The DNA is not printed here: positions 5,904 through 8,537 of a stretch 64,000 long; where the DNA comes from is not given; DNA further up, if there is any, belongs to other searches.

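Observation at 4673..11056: Tandem paralogous propeller-HEAT proteins next to a Gfo/Idh/MocA oxidoreductase; near-identical DNA stretch suggests gene conversion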

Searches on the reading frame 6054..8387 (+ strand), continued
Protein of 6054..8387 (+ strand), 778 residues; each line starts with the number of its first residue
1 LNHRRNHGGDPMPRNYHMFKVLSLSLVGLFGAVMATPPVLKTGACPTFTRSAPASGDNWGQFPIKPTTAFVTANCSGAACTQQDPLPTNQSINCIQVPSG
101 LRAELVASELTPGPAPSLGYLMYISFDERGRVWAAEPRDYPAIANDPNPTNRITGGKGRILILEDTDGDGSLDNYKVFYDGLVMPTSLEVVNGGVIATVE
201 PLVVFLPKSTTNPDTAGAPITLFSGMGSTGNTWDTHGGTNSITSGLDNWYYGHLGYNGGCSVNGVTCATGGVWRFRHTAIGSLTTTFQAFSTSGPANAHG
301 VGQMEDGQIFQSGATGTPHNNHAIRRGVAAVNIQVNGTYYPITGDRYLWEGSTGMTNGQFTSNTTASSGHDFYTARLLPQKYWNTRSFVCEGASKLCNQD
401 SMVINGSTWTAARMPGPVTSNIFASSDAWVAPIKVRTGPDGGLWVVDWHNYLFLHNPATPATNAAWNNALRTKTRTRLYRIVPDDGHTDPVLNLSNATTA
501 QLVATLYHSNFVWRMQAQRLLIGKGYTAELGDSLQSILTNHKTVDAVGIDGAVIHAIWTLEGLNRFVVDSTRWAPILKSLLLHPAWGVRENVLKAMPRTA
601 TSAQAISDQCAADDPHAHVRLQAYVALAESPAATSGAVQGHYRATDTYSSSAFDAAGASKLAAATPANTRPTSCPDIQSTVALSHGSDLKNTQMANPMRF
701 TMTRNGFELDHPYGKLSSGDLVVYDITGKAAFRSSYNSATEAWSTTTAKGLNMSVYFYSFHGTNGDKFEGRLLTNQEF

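Call 25: find_related_loci(query=A1, collection=genome_contigs, flank=10000)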
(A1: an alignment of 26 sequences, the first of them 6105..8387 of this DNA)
Query A1 (761 aa) in genome_contigs; peptide patterns used: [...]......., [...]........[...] (x = any residue, [..] = any of these).
599 stretches matched a pattern (row limit reached: there are more); 497 encode a relative of the query (tblastn E <= 1e-3); the best 80 are kept; 80 distinct loci.
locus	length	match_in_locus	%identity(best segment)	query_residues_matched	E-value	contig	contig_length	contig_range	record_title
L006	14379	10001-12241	53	5-755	0e+0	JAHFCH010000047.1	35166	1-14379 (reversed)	MAG: Fibrobacteres bacterium isolate nzgw217 NODE_651_length_35167_cov_4.056583, whole genome shotgun sequence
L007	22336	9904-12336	48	2-755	0e+0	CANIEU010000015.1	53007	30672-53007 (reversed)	MAG: Fibrobacteres bacterium isolate RH-14apr17-165 genome assembly, contig: RH-14apr17-C1386, whole genome shotgun sequ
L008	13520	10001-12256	51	1-755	0e+0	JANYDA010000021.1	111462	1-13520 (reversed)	MAG: Fibrobacteria bacterium isolate 336R_metabinner_36 336R_k141_420200, whole genome shotgun sequence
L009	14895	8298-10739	48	5-761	0e+0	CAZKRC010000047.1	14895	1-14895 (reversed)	MAG TPA_asm: uncultured Bifidobacterium sp. isolate SRP220891_co3_272 genome assembly, contig: NODE_5712_length_14895_co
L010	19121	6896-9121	51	18-753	0e+0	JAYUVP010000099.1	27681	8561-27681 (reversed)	MAG: Fibrobacterota bacterium isolate GL124_DN_metabinner_3 GL124_DN_metabinner_3_98, whole genome shotgun sequence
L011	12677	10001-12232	50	9-755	0e+0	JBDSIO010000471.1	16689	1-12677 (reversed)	MAG: Fibrobacteria bacterium isolate cluster1_bin.300 k127_5035702, whole genome shotgun sequence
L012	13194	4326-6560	50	5-761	0e+0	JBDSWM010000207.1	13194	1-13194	MAG: Fibrobacteria bacterium isolate cluster1_bin.628 k127_12330035, whole genome shotgun sequence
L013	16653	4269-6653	47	18-757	0e+0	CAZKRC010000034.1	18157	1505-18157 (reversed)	MAG TPA_asm: uncultured Bifidobacterium sp. isolate SRP220891_co3_272 genome assembly, contig: NODE_4023_length_18157_co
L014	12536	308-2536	51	18-755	0e+0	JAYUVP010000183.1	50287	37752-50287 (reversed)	MAG: Fibrobacterota bacterium isolate GL124_DN_metabinner_3 GL124_DN_metabinner_3_182, whole genome shotgun sequence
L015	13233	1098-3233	39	21-755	5e-141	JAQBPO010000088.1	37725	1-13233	MAG: Fibrobacteres bacterium isolate RYN_349 scaffold_2352341, whole genome shotgun sequence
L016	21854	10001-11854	42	1-650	5e-137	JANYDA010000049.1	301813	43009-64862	MAG: Fibrobacteria bacterium isolate 336R_metabinner_36 336R_k141_1549292, whole genome shotgun sequence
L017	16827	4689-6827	37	2-745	4e-127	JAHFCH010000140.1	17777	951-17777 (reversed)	MAG: Fibrobacteres bacterium isolate nzgw217 NODE_1987_length_17778_cov_3.819222, whole genome shotgun sequence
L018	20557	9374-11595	54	5-755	0e+0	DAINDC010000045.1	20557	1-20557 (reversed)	MAG TPA_asm: Fibrobacterota bacterium isolate CTOTU41470 NODE_2158_length_20557_cov_3.131792, whole genome shotgun seque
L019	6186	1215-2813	35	68-621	3e-80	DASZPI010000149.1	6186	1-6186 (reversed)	MAG TPA_asm: Pirellulales bacterium isolate SMAG_U5967 k141_8377, whole genome shotgun sequence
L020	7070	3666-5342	34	62-632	2e-74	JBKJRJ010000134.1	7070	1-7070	MAG: Vicinamibacterales bacterium isolate ant_bin.531 k117_2990775, whole genome shotgun sequence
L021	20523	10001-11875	31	62-677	4e-74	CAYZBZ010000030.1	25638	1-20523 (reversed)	MAG TPA_asm: uncultured Vicinamibacterales bacterium isolate SRP136066_co1_92 genome assembly, contig: NODE_1646_length_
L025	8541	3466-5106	33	62-618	6e-71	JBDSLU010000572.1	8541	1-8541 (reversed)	MAG: Vicinamibacteraceae bacterium isolate cluster1_bin.377 k127_7451294, whole genome shotgun sequence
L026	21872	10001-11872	31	66-677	2e-70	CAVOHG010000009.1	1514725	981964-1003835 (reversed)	MAG: uncultured Acidobacteriota bacterium isolate MFD00392.bin.1.305 genome assembly, contig: contig_7445, whole genome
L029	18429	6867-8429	31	63-614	1e-59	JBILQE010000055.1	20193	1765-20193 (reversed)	MAG: Akkermansiaceae bacterium isolate ME2018-05-29_3300042473_group8_bin89 Rohwer_bin2752_scaffold_817_c1, whole genome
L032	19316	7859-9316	29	68-609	2e-45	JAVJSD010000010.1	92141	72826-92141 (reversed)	MAG: Pirellulaceae bacterium isolate G1-WW12-08 k141_42396, whole genome shotgun sequence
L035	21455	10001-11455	29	69-609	3e-44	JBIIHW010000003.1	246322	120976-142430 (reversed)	MAG: Pirellulaceae bacterium isolate ME2001-08-13pf_3300042453_group1_bin193 Rohwer_bin1671_scaffold_15_c1, whole genome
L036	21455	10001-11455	29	69-609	6e-44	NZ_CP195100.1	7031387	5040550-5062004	Tundrisphaera sp. TA3 chromosome, complete genome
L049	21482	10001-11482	27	2-504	4e-39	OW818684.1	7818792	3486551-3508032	metagenome genome assembly, chromosome: 1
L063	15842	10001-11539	27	69-616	7e-36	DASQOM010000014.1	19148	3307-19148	MAG TPA_asm: Planctomycetota bacterium isolate SMAG_U10803 k141_2423236, whole genome shotgun sequence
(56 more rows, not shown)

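Call 28: find_encoding_contigs(protein=P0022, flank=10000, max_places=1)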
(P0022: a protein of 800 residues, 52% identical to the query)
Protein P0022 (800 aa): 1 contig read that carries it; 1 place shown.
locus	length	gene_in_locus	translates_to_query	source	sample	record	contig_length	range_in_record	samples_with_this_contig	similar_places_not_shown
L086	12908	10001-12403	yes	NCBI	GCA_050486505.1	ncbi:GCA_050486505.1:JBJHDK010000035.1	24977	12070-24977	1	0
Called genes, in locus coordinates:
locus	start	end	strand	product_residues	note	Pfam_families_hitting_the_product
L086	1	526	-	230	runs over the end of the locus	PF13386:DsbD_2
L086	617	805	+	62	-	-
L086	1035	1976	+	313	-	PF00034:Cytochrom_C, PF13442:Cytochrome_CBB3, PF00034:Cytochrom_C (weak)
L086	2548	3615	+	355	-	-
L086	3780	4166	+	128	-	PF13442:Cytochrome_CBB3, PF00034:Cytochrom_C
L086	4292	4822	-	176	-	PF03653:UPF0093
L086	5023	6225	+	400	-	PF00579:tRNA-synt_1b, PF22421:SYY_C-terminal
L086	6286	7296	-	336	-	PF00389:2-Hacid_dh, PF02826:2-Hacid_dh_C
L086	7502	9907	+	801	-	PF23500:DUF7133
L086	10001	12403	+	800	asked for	PF23500:DUF7133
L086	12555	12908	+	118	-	?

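Call 29: find_encoding_contigs(protein=P0020, flank=10000, max_places=1)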
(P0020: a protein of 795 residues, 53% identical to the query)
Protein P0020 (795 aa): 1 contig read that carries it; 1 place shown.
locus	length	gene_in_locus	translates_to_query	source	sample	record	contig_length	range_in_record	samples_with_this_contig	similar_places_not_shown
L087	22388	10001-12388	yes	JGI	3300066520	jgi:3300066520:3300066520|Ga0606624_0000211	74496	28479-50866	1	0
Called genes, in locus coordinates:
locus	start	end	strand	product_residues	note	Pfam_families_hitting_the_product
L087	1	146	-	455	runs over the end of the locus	PF00224:PK, PF02887:PK_C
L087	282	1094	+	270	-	-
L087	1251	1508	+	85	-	-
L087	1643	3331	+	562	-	PF03853:YjeF_N, PF01256:Carb_kinase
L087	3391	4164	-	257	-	PF00459:Inositol_P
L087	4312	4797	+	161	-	PF04143:Sulf_transp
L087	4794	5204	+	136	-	PF20398:DUF6691, PF04143:Sulf_transp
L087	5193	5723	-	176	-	PF03653:UPF0093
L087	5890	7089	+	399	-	PF00579:tRNA-synt_1b, PF22421:SYY_C-terminal (faint)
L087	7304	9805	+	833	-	PF23500:DUF7133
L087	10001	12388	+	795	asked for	PF23500:DUF7133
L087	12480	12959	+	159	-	PF09424:YqeY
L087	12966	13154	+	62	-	PF04324:Fer2_BFD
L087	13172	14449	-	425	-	PF13649:Methyltransf_25 (faint), PF18096:Thump_like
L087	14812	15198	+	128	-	-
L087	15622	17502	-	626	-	PF07244:POTRA (faint), PF01103:Omp85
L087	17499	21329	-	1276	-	-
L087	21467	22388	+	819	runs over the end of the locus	PF00639:Rotamase (faint), PF13145:Rotamase_2, PF13174:TPR_6 (faint), PF13525:YfiO (weak)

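Call 35: predict_structure(alignment_id=A1)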
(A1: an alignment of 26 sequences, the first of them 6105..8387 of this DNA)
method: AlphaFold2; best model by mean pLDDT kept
length: 761 residues; sequences in the alignment: 26
mean_pLDDT: 84.8   pTM: 0.82
mean pLDDT of the five models: 84.8, 83.6, 82.7, 82.3, 81.7
residues with pLDDT >= 90: 400; 70-90: 261; 50-70: 57; < 50: 43
segments of 3 or more residues with pLDDT < 50: 1-17, 439-445, 665-679
pLDDT, mean of each block of 10 residues (from residue 1): 42 47 92 81 73 56 78 93 93 92 92 94 65 78 92 90 91 95 93 95 92 71 90 90 88 93 94 89 88 86 91 90 83 72 80 90 88 88 92 87 87 91 94 69 49 78 92 89 95 95 96 97 89 96 97 97 97 98 97 95 96 95 88 93 87 89 50 33 78 69 90 91 86 86 82 72 35
secondary structure, 60 per line:
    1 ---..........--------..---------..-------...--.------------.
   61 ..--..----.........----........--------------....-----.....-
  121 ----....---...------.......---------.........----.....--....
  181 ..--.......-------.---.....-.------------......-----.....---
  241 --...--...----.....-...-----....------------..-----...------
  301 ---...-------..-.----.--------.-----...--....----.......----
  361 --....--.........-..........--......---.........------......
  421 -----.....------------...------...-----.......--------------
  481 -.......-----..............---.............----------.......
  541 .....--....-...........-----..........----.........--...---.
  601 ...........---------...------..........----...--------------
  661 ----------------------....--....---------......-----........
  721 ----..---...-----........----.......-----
elements in order (helices of 4 or more, strands of 3 or more residues): H4-13 H71-77 E84-91 E106-109 E115-119 H125-128 E141-147 E157-165 E170-174 E177-182 E185-191 E203-207 E222-227 E233-237 E243-245 E248-250 E255-259 E269-272 E292-294 E304-306 E337-339 E342-345 E350-356 E369-374 E379-388 E391-396 H400-403 E404-408 E415-420 E426-430 E460-466 H482-488 H494-507 H511-523 H534-545 H548-551 H553-563 H569-578 H583-591 H600-611 E621-623 H630-639 E644-646 E683-686 E689-692 E702-707 E713-720 E730-732 E738-745 E750-756

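Call 41: fold_search(model_id=the predicted structure, library=pdb)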
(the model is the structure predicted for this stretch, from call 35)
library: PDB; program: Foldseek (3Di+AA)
matches with E <= 10: 1286; with E <= 0.001: 25
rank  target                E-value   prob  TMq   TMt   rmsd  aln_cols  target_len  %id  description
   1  2ism_A                2.2e-08  1.00  0.28  0.62   8.7       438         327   14  Crystal structure of the putative oxidoreductase (glucose dehydrogenase) (TTHA0570) from thermus theromophilus HB8 (released 2007-11-13)
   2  2ism_B                2.4e-08  1.00  0.29  0.63   8.5       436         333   14  Crystal structure of the putative oxidoreductase (glucose dehydrogenase) (TTHA0570) from thermus theromophilus HB8 (released 2007-11-13)
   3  3das                  1.6e-07  1.00  0.27  0.55   9.9       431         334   12  Structure of the PQQ-bound form of Aldose Sugar Dehydrogenase (Adh) from Streptomyces coelicolor (released 2009-06-02)
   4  8re0_A                1.7e-07  1.00  0.31  0.49  10.0       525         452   11  Soluble glucose dehydrogenase from acinetobacter calcoaceticus - double mutant pH8 (released 2024-05-08)
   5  3ho4_B                1.0e-06  1.00  0.28  0.44  11.2       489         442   13  Crystal structure of Hedgehog-interacting protein (HHIP) (released 2009-06-23)
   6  7pgm_A                1.2e-06  1.00  0.29  0.47   8.9       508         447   12  HHIP-C in complex with heparin (released 2021-12-15)
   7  7cdy_A                9.4e-06  1.00  0.20  0.38  11.3       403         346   13  Crystal structure of glucose dehydrogenase (released 2021-06-23)
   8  3fgb_A                1.4e-05  1.00  0.22  0.40  12.1       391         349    9  Crystal structure of the Q89ZH8_BACTN protein from Bacteroides thetaiotaomicron. Northeast Structural Genomics Consort (released 2008-12-23)
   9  2p4o                  2.6e-05  1.00  0.24  0.53  11.9       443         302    9  CRYSTAL STRUCTURE OF A PUTATIVE LACTONASE OF THE SMP-30/GLUCONOLACTONASE/LRE-LIKE REGION FAMILY (NPUN_F0524) FROM NOSTOC (released 2007-04-17)
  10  9n73_LI               4.0e-05  0.98  0.21  0.25  26.8       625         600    9  SSU processome maturation and disassembly, State G (released 2025-10-29)
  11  7cgz_B                5.7e-05  1.00  0.27  0.55   9.9       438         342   12  glucose dehydrogenase (released 2021-07-07)
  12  4h5j_B                1.7e-04  1.00  0.26  0.48   8.9       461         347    9  Crystal Structure of the Guanine Nucleotide Exchange Factor Sec12 (P64 form) (released 2012-11-07)
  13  22gu                  2.0e-04  1.00  0.23  0.59  10.1       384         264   10  Crystal structure of the CJ1041C protein from Campylobacter jejuni in complex with Ca2+ in space group P212121 (released 2026-04-01)
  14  22gw_B                2.3e-04  1.00  0.23  0.59  10.2       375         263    9  Crystal structure of the CJ1041C protein from Campylobacter jejuni in the apo form in space group P2 (released 2026-04-01)
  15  6igb_A                2.4e-04  1.00  0.25  0.47   7.4       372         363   11  the structure of Pseudomonas aeruginosa Periplasmic gluconolactonase, PpgL (released 2018-11-21)
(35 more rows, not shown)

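Call 60: search_solved_structures(query=A1, max_evalue=10, show_alignments=3)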
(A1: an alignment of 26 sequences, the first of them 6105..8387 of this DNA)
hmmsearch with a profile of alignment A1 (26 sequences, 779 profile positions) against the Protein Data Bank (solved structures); distinct sequences matched with E-value up to 10: 0.

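Call 73: search_protein_families(library=pfam, proteins=[L021:9074-12838:+, L026:8978-12889:+, L025:1726-6231:+, L017:4608-6872:+, L004:15565-16155:+, L001:8522-9916:+], max_evalue=0.001)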
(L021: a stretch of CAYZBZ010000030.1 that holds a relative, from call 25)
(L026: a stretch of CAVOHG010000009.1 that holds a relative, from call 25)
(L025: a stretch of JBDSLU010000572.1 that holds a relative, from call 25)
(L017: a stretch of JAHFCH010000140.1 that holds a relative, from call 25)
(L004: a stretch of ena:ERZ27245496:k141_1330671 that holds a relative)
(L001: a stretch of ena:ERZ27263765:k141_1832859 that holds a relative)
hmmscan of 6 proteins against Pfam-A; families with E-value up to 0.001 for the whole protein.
L021:9074-12838:+ (1255 aa): 5 families
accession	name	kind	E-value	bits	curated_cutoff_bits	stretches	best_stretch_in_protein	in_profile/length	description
PF23500.1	DUF7133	-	1.7e-111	373.7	27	1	319-703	2-383/385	Domain of unknown function (DUF7133)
PF06283.17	ThuA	-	4.4e-36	125.5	33.4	1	86-276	12-209/209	Trehalose utilisation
PF00127.26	Copper-bind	-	6.9e-09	36.5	21.2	1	1127-1243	6-98/99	Copper binding proteins, plastocyanin/azurin family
PF13646.12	HEAT_2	-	0.00028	21.5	27.7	0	796-860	5-69/88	HEAT repeats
PF02837.24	Glyco_hydro_2_N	-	0.00031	21.2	28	0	925-986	42-105/169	Glycosyl hydrolases family 2, sugar binding domain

L026:8978-12889:+ (1304 aa): 3 families
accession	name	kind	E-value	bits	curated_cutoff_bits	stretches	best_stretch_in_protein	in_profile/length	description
PF23500.1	DUF7133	-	1.4e-110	370.7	27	1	348-735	3-384/385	Domain of unknown function (DUF7133)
PF06283.17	ThuA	-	1.4e-36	127.2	33.4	1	106-304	4-209/209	Trehalose utilisation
PF00127.26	Copper-bind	-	1.3e-07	32.4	21.2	1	1161-1275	8-98/99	Copper binding proteins, plastocyanin/azurin family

L025:1726-6231:+ (1502 aa): 3 families
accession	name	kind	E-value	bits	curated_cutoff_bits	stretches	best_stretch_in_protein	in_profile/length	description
PF23500.1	DUF7133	-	1.6e-109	367.2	27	1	591-974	3-385/385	Domain of unknown function (DUF7133)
PF06283.17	ThuA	-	6.4e-33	115.2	33.4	1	354-547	9-209/209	Trehalose utilisation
PF00127.26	Copper-bind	-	1.1e-08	35.9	21.2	1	1376-1494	4-98/99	Copper binding proteins, plastocyanin/azurin family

L017:4608-6872:+ (755 aa): 1 family
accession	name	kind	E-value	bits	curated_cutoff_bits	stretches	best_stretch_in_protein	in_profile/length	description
PF23500.1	DUF7133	-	1.8e-83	281.4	27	1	100-471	2-385/385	Domain of unknown function (DUF7133)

L004:15565-16155:+ (197 aa): 2 families
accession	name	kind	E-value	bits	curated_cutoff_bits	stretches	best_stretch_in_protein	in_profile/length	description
PF13442.11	Cytochrome_CBB3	-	3.3e-06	27.8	27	1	50-139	3-68/68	Cytochrome C oxidase, cbb3-type, subunit III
PF00034.26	Cytochrom_C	-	0.00018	23.2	21.3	0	50-140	1-87/90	Cytochrome c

L001:8522-9916:+ (465 aa): 2 families
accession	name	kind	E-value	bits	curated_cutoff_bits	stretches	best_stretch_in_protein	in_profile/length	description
PF06283.17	ThuA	-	2.7e-10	41.3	33.4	1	51-317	1-194/209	Trehalose utilisation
PF18962.6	Por_Secre_tail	-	0.00023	21.8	27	1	404-456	15-68/75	Secretion system C-terminal sorting domain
